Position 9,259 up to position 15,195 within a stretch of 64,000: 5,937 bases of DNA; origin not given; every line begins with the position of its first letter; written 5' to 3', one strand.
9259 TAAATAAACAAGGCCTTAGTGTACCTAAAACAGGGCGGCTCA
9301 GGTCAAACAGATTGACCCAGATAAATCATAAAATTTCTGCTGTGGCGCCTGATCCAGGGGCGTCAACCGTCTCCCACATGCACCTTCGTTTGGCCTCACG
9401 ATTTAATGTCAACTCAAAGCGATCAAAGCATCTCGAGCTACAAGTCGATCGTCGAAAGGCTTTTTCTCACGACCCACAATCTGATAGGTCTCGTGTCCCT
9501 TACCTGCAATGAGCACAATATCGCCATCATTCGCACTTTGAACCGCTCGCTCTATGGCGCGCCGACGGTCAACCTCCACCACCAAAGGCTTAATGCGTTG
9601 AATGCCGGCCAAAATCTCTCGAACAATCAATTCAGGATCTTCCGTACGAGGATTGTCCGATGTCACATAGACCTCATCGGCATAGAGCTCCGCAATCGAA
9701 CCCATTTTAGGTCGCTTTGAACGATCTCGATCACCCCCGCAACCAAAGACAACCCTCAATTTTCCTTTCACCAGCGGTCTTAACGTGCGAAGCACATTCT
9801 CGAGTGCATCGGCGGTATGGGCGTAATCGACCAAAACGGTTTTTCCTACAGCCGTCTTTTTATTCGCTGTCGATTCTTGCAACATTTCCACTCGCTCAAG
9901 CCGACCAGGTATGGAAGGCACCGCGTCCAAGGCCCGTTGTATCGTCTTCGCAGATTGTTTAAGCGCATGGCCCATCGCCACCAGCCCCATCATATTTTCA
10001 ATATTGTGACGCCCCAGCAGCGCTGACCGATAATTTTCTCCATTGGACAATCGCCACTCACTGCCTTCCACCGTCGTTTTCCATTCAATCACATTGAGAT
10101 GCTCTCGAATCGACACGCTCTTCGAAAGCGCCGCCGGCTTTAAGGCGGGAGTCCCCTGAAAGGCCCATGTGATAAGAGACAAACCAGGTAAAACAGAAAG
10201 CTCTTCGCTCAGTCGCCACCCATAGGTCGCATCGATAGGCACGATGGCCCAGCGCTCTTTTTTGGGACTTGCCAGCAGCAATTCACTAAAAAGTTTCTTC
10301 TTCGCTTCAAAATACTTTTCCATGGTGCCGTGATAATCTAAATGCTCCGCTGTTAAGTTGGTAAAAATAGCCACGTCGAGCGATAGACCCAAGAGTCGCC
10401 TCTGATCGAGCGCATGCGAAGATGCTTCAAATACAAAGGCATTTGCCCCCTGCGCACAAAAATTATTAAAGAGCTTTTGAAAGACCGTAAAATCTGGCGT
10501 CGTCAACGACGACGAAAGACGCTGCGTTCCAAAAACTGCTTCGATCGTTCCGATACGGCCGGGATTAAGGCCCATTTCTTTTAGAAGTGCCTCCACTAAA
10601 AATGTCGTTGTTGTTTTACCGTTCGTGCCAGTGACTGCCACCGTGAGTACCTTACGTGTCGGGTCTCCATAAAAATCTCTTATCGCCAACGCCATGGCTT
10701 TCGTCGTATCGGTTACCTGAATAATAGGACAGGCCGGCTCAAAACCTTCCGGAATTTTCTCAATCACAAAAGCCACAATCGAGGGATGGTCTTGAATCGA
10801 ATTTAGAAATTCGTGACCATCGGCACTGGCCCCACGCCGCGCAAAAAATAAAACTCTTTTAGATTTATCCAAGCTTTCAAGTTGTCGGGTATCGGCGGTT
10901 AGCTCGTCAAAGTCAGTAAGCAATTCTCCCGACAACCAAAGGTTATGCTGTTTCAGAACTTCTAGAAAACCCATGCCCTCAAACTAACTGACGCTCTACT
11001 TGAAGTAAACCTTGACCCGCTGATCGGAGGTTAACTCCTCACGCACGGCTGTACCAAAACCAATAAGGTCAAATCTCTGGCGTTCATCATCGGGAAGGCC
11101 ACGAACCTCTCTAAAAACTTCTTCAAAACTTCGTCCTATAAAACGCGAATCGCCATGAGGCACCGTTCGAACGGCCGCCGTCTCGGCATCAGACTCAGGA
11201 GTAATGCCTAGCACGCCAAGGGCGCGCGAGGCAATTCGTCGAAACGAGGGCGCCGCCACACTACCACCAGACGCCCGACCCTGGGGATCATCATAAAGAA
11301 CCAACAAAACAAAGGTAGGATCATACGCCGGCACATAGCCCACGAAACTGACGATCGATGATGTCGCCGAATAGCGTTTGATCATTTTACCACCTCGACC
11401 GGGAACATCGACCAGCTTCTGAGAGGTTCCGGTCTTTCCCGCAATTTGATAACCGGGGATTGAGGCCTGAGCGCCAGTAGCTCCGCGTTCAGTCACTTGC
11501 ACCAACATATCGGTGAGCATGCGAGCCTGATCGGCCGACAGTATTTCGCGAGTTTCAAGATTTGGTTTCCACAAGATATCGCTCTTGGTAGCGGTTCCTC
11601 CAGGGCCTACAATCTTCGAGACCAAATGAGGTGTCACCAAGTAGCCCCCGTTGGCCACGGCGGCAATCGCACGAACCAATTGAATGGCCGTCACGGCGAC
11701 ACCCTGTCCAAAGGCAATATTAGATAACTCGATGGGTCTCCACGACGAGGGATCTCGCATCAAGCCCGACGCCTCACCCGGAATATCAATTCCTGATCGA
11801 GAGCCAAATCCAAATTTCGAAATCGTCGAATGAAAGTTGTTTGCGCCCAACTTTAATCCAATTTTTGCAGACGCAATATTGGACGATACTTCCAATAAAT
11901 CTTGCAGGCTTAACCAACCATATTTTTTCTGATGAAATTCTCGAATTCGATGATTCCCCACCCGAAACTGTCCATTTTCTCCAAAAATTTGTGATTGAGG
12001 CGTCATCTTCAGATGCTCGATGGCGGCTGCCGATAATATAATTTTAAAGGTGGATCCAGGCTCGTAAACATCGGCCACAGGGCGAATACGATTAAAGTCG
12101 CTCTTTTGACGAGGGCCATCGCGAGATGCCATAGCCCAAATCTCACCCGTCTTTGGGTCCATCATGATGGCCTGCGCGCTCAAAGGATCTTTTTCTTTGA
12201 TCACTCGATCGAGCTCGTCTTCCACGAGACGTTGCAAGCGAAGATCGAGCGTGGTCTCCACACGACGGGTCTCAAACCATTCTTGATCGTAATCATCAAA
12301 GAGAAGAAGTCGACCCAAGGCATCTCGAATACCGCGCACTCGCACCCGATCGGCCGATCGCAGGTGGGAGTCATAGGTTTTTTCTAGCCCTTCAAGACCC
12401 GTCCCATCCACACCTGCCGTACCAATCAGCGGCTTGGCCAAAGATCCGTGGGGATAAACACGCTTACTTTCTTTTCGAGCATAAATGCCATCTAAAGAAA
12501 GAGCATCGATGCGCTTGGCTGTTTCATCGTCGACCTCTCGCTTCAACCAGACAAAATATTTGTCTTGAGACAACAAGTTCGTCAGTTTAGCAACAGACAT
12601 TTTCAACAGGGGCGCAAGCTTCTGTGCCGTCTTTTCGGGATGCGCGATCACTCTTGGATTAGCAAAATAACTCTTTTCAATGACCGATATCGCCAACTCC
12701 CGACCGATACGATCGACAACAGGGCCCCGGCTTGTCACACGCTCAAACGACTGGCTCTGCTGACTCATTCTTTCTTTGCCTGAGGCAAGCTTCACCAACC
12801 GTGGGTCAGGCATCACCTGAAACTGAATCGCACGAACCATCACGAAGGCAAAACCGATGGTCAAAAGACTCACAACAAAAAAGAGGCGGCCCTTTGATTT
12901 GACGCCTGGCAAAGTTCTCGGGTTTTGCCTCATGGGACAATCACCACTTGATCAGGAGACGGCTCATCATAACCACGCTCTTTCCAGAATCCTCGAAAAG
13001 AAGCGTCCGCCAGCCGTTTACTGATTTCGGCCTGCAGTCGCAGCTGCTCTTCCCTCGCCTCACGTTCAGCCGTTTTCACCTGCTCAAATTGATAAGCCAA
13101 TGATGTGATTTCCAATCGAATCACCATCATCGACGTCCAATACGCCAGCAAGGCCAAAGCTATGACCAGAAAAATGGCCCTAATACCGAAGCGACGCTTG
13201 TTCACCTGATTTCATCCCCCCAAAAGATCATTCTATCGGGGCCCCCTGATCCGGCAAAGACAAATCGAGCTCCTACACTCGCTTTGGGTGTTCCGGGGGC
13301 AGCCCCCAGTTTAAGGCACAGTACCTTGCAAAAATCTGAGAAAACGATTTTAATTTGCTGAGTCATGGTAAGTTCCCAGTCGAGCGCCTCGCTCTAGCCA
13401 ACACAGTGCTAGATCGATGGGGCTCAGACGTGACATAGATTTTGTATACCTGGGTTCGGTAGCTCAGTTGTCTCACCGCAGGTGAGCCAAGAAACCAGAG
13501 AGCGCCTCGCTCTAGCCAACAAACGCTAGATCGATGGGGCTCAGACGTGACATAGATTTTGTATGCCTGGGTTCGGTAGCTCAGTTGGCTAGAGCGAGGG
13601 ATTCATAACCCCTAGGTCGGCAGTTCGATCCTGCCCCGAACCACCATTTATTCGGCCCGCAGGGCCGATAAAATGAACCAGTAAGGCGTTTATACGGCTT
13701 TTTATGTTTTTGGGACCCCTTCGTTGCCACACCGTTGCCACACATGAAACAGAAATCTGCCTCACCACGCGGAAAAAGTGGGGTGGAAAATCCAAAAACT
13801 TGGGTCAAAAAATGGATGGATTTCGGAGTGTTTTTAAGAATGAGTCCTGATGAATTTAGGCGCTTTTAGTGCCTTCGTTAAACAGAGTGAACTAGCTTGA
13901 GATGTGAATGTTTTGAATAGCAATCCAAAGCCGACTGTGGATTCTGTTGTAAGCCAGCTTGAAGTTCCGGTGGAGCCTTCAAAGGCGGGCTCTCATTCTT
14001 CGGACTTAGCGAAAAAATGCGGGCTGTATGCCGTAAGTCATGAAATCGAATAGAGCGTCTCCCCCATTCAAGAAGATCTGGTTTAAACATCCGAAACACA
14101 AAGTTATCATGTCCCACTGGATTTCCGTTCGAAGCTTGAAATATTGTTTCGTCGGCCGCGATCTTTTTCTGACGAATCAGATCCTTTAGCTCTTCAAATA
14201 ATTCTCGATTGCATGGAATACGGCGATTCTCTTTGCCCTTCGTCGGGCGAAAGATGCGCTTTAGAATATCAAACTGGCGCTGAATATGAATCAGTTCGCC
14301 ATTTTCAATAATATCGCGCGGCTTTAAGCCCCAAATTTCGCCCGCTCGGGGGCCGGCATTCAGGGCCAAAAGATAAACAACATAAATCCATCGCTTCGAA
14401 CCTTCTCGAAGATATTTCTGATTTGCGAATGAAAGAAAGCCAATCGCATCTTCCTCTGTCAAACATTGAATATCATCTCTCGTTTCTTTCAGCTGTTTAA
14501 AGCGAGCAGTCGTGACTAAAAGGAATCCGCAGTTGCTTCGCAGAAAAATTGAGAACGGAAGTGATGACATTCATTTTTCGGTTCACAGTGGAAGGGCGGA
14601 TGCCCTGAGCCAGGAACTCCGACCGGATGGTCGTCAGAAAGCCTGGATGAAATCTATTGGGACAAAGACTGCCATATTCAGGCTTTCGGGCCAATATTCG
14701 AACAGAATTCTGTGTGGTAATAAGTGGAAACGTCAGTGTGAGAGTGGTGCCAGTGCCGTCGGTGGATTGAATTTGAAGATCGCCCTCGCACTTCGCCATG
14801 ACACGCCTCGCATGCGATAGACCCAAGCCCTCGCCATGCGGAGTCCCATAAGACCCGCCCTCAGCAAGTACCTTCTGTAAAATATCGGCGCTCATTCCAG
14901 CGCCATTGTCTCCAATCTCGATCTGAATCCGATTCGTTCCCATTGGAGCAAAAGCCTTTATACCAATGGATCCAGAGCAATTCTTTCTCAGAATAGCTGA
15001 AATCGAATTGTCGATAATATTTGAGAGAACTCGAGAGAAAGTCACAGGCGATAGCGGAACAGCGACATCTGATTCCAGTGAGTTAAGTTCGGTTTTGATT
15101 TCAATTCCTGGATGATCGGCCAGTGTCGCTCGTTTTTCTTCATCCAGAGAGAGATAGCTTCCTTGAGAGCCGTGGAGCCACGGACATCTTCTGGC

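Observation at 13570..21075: Tandem array of minimal 'integrase stub + AbiE' islands at one tRNA-Met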

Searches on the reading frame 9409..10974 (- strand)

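Call 34: search_protein_families(library=pfam, proteins=[window:9409-10974:-], max_evalue=0.001)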
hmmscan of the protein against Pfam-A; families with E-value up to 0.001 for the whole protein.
window:9409-10974:- (521 aa): 2 families
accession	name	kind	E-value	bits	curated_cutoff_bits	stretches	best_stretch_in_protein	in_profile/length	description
PF08245.18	Mur_ligase_M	-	2.8e-40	138.9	24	1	114-333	1-198/200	Mur ligase middle domain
PF02875.26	Mur_ligase_C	-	6.1e-32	111.6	28.4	1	377-493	11-127/127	Mur ligase, glutamate ligase domain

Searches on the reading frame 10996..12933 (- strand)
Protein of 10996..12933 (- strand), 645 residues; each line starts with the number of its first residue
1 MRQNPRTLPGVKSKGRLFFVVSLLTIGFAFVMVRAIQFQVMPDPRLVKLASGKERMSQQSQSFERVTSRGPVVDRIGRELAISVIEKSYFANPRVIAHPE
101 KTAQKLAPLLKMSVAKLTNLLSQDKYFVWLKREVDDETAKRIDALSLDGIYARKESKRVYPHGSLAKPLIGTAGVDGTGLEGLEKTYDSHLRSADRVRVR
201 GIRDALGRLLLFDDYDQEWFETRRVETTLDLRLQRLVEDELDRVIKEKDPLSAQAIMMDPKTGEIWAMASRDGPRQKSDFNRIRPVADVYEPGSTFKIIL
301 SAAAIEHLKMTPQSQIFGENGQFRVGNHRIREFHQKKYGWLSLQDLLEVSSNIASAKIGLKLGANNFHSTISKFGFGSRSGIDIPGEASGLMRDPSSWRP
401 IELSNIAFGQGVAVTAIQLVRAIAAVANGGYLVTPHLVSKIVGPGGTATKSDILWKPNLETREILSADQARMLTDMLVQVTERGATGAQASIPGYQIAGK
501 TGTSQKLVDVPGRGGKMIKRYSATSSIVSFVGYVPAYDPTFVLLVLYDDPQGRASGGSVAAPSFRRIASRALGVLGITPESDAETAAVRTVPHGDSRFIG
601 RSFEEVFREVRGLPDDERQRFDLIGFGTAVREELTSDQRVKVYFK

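Call 15: find_related_loci(query=window:10996-12933:-, collection=genome_contigs, flank=10000)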
Query window:10996-12933:- (645 aa) in genome_contigs; peptide patterns used: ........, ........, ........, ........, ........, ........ (x = any residue, [..] = any of these).
112 stretches matched a pattern; 1 encode a relative of the query (tblastn E <= 1e-3); 1 distinct loci.
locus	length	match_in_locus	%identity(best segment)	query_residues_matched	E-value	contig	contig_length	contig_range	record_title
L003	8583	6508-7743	27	127-506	2e-25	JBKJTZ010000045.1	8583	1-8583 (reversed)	MAG: Lacunisphaera sp. isolate ant_bin.643 k117_5929772, whole genome shotgun sequence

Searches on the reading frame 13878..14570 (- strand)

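Call 7: search_protein_families(library=pfam, proteins=[window:13878-14570:-], max_evalue=0.01)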
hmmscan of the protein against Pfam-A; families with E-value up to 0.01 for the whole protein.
window:13878-14570:- (230 aa): 1 family
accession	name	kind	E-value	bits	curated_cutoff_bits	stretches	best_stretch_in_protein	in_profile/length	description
PF00589.27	Phage_integrase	-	2.6e-10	40.8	27.1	1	37-183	3-136/172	Phage integrase family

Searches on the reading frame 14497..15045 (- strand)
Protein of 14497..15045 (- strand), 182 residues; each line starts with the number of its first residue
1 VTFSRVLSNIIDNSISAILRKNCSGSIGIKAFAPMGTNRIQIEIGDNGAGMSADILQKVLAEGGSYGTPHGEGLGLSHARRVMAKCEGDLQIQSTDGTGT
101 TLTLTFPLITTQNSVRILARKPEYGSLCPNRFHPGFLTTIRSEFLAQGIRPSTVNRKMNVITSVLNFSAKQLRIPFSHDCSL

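Call 7: search_protein_families(library=pfam, proteins=[window:14497-15045:-], max_evalue=0.01)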
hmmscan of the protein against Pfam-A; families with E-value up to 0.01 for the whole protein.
window:14497-15045:- (182 aa): 3 families
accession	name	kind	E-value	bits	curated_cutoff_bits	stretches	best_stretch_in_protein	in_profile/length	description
PF02518.31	HATPase_c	-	6e-17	62.5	26.4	1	4-108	7-109/111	Histidine kinase-, DNA gyrase B-, and HSP90-like ATPase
PF13589.12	HATPase_c_3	-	0.00015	22.2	25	1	1-60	1-54/137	Histidine kinase-, DNA gyrase B-, and HSP90-like ATPase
PF14501.12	HATPase_c_5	-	0.00019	21.7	22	1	3-98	6-94/102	GHKL domain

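Call 54: search_protein_families(library=padloc, proteins=[window:14497-15045:-], max_evalue=0.001)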
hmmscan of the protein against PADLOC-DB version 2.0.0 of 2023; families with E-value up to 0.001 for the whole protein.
window:14497-15045:- (182 aa): 0 families
